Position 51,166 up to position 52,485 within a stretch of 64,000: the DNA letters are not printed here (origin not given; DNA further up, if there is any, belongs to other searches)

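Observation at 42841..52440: A two-component system heads an operon encoding a trimeric [FeFe] hydrogenase plus its H-cluster maturases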

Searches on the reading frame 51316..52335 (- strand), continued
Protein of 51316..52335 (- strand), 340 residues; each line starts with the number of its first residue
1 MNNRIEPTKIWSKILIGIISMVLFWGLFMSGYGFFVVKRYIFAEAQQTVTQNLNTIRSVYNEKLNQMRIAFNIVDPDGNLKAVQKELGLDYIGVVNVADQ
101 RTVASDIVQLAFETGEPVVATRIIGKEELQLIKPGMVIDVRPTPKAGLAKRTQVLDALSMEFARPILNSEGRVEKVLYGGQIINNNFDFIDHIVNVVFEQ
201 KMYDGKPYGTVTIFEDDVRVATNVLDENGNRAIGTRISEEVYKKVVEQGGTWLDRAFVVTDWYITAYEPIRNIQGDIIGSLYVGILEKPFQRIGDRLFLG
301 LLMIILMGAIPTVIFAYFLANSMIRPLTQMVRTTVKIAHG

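Call 68: find_encoding_contigs(protein=P0219, flank=7000, max_places=1)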
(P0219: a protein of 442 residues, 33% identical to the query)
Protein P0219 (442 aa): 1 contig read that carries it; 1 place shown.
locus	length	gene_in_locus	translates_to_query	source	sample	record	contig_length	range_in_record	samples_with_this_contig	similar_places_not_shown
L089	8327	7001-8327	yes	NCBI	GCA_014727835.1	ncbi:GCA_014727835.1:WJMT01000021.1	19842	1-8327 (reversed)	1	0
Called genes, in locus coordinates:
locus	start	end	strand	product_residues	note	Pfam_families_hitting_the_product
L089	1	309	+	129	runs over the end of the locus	-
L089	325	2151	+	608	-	PF01257:2Fe-2S_thioredx (weak), PF01512:Complex1_51K, PF10531:SLBB (weak), PF10589:NADH_4Fe-4S, PF14697:Fer4_21 (weak), PF00037:Fer4 (weak)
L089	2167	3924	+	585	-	PF13510:Fer2_4, PF12838:Fer4_7, PF14697:Fer4_21, PF00037:Fer4 (weak), PF13237:Fer4_10, PF14697:Fer4_21, PF12838:Fer4_7, PF13187:Fer4_9, +5 more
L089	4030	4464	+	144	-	PF02662:FlpD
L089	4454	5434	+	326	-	PF01058:Oxidored_q6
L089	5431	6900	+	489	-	PF27537:HoxH, PF00374:NiFeSe_Hases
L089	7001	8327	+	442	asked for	PF17201:Cache_3-Cache_2, PF17202:sCache_3_3, PF17203:sCache_3_2 (weak), PF00672:HAMP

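Call 70: find_encoding_contigs(protein=P0153, flank=7000, max_places=1)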
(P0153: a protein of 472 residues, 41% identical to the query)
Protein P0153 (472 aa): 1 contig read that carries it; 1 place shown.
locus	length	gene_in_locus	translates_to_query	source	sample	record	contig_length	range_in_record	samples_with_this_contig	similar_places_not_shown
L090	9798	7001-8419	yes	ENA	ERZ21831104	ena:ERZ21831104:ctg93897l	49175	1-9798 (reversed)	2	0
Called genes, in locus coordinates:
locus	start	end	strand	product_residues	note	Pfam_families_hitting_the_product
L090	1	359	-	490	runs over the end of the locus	PF13347:MFS_2, PF11700:ATG22 (faint), PF07690:MFS_1 (weak)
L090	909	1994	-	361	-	PF04055:Radical_SAM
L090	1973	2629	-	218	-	PF18128:HydF_dimer, PF18133:HydF_tetramer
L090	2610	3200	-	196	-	PF01926:MMR_HSR1, PF02421:FeoB_N (weak), PF03193:RsgA_GTPase (faint)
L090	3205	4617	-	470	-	PF00206:Lyase_1, PF10415:FumaraseC_C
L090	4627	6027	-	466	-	PF04055:Radical_SAM, PF06968:BATS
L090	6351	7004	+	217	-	PF06971:Put_DNA-bind_N, PF02629:CoA_binding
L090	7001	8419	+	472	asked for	PF17201:Cache_3-Cache_2, PF17203:sCache_3_2 (weak), PF17202:sCache_3_3, PF00672:HAMP, PF00512:HisKA (faint)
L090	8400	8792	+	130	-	PF02518:HATPase_c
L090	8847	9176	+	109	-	-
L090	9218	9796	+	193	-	?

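Call 71: find_encoding_contigs(protein=P0204, flank=7000, max_places=1)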
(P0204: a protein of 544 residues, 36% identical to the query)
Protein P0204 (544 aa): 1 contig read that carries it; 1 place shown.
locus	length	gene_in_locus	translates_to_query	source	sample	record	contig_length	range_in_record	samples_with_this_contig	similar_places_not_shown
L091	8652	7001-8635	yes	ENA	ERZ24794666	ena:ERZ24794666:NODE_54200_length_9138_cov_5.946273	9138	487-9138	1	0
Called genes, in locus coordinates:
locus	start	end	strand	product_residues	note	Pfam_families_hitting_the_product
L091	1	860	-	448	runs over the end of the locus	?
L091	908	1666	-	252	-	PF00528:BPD_transp_1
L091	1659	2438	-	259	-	PF13191:AAA_16 (weak), PF00005:ABC_tran, PF13304:AAA_21 (faint)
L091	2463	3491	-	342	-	PF13379:NMT1_2, PF12974:Phosphonate-bd (weak), PF09084:NMT1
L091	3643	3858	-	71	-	-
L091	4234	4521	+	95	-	PF01257:2Fe-2S_thioredx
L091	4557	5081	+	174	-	PF01257:2Fe-2S_thioredx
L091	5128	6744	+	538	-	PF01512:Complex1_51K, PF10589:NADH_4Fe-4S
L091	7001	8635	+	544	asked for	PF09308:LuxQ-periplasm (faint), PF14827:dCache_3 (weak), PF17201:Cache_3-Cache_2, PF17202:sCache_3_3, PF17203:sCache_3_2 (weak), PF00672:HAMP, PF00512:HisKA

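Call 72: find_encoding_contigs(protein=P0224, flank=7000, max_places=1)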
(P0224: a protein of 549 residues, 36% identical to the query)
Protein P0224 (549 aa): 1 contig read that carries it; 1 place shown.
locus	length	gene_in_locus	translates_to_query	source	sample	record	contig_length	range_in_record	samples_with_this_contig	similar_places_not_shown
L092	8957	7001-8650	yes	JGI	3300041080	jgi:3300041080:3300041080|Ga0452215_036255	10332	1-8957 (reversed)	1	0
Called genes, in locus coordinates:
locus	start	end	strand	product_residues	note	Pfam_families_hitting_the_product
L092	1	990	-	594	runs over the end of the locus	PF01268:FTHFS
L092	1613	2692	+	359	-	PF02754:CCG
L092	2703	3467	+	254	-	PF01012:ETF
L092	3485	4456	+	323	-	PF01012:ETF, PF00766:ETF_alpha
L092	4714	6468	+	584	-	PF02665:Nitrate_red_gam, PF12797:Fer4_2 (weak), PF13183:Fer4_8, PF13187:Fer4_9, PF13237:Fer4_10, PF13484:Fer4_16 (weak), PF02754:CCG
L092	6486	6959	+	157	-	PF00027:cNMP_binding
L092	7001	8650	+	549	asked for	PF09308:LuxQ-periplasm (faint), PF17203:sCache_3_2 (faint), PF17201:Cache_3-Cache_2, PF17202:sCache_3_3, PF00672:HAMP, PF00512:HisKA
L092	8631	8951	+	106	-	PF02518:HATPase_c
